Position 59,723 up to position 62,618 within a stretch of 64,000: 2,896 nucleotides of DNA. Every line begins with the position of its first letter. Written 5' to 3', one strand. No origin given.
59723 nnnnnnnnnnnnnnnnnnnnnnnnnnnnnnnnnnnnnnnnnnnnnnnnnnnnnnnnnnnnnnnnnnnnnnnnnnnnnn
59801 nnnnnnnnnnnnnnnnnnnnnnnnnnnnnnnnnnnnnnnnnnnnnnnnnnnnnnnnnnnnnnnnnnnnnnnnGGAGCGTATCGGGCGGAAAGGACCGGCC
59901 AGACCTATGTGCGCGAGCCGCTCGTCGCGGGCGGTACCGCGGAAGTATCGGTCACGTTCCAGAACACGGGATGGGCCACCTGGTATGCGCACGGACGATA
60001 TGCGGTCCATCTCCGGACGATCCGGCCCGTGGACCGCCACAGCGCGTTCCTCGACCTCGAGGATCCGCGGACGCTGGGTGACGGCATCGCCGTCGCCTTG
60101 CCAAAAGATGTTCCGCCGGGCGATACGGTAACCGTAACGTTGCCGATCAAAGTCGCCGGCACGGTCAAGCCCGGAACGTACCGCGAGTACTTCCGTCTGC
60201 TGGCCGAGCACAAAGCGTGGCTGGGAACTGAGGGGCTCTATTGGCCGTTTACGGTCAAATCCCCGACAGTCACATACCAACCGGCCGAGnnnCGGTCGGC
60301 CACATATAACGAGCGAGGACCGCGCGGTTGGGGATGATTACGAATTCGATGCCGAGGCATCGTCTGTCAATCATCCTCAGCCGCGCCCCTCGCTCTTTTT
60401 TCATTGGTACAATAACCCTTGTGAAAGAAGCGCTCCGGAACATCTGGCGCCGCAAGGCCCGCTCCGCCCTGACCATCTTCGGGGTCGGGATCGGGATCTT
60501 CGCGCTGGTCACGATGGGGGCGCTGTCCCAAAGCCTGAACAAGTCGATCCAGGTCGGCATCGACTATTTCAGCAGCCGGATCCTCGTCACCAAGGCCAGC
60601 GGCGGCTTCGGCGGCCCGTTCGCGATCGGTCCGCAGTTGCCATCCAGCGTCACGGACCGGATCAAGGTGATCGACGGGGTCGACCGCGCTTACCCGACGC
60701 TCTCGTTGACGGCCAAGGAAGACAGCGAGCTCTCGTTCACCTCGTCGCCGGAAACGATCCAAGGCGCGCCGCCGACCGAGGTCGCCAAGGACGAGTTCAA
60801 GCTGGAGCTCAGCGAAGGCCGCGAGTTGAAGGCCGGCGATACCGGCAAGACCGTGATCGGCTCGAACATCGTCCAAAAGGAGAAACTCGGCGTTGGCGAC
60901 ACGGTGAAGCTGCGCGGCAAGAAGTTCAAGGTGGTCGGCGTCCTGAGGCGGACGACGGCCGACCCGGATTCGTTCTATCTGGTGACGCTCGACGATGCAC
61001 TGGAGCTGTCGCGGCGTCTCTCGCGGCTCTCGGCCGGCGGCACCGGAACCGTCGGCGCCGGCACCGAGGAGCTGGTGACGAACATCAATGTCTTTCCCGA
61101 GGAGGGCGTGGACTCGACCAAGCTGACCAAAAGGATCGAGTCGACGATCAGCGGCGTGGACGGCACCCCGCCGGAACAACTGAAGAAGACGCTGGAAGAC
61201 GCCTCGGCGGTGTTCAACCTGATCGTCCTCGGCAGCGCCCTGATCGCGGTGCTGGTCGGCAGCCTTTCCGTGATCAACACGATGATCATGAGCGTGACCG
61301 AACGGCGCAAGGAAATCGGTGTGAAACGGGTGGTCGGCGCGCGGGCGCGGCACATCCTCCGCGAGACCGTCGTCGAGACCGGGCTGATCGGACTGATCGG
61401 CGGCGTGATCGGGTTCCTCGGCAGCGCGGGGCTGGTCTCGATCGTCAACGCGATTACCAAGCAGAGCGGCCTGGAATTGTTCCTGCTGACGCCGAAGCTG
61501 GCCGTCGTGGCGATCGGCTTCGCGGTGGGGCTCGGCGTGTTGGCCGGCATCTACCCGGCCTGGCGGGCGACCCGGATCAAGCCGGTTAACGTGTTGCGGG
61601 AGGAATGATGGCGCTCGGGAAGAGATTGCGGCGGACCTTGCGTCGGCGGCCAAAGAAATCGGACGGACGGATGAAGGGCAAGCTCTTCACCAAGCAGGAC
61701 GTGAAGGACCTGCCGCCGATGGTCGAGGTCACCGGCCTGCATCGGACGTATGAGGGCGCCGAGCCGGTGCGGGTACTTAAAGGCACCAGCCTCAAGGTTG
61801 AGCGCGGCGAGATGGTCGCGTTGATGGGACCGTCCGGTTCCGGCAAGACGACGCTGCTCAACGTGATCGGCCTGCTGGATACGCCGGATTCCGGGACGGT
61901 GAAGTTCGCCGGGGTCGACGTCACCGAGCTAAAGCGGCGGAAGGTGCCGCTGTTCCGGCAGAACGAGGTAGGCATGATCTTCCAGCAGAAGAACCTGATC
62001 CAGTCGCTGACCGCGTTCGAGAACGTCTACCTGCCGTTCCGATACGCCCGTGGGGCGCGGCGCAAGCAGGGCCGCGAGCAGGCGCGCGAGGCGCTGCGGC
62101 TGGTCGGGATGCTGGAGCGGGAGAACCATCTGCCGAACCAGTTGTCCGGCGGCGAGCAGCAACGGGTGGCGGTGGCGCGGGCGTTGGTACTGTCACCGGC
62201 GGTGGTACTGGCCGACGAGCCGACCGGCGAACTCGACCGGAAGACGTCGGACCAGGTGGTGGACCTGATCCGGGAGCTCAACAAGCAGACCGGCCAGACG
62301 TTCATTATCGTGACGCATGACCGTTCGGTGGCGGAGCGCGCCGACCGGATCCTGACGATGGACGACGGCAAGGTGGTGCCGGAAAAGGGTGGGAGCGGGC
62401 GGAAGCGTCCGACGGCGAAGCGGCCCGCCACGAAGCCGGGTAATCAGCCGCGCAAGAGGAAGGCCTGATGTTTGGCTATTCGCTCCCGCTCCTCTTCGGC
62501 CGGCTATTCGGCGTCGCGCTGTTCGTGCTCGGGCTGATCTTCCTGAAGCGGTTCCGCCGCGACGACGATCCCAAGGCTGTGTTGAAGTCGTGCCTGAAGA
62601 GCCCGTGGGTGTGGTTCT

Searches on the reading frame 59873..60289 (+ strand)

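Call 6: search_protein_families(library=pfam, proteins=[window:59873-60289:+], max_evalue=10)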
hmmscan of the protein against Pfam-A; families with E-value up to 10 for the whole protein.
seq(139 aa): 7 families
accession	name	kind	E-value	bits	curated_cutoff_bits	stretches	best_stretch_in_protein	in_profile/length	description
PF16116.10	DUF4832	-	0.00012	22.4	29.2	1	17-114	118-202/216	Domain of unknown function (DUF4832)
PF16158.11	N_BRCA1_IG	-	0.012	16.6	28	1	28-115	19-96/108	Ig-like domain from next to BRCA1 gene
PF10633.15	NPCBM_assoc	-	0.036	14.7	24.4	1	77-104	44-70/78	NPCBM-associated, NEW3 domain of alpha-galactosidase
PF16353.11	LacZ_4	-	0.075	13.8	27.3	1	67-107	27-59/87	Beta-galactosidase, domain 4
PF13651.11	EcoRI_methylase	-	0.12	12.1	26.4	1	94-120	167-193/345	Adenine-specific methyltransferase EcoRI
PF14016.12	DUF4232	-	0.13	12.8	27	1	19-105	15-92/129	Domain of unknown function (DUF4232)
PF04314.18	PCuAC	-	0.24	11.8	29.4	1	75-98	84-107/109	Copper chaperone PCu(A)C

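Call 83: search_protein_families(library=ncbifam, proteins=[window:59873-60289:+], max_evalue=0.01)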
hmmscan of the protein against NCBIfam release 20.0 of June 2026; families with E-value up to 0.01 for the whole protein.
seq(139 aa): 0 families

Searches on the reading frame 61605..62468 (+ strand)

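Call 17: search_protein_families(library=pfam, proteins=[window:61605-62468:+], max_evalue=0.001)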
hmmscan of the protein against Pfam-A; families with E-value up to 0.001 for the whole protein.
window:61605-62468:+ (287 aa): 5 families
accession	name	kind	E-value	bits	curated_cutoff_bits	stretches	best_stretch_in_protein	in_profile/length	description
PF00005.33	ABC_tran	-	2.6e-35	122.4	25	1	58-207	1-136/137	ABC transporter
PF02463.25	SMC_N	-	1.6e-10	41.3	40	1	69-252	25-211/220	RecF/RecN/SMC N terminal domain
PF13304.12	AAA_21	-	4.6e-06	27.4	27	0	71-95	2-29/304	AAA domain, putative AbiEii toxin, Type IV TA system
PF13481.12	AAA_25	-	0.00011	22.3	27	0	65-240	30-191/195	AAA domain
PF13555.12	AAA_29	-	0.00022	21.3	27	1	60-95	14-49/61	P-loop containing region of AAA domain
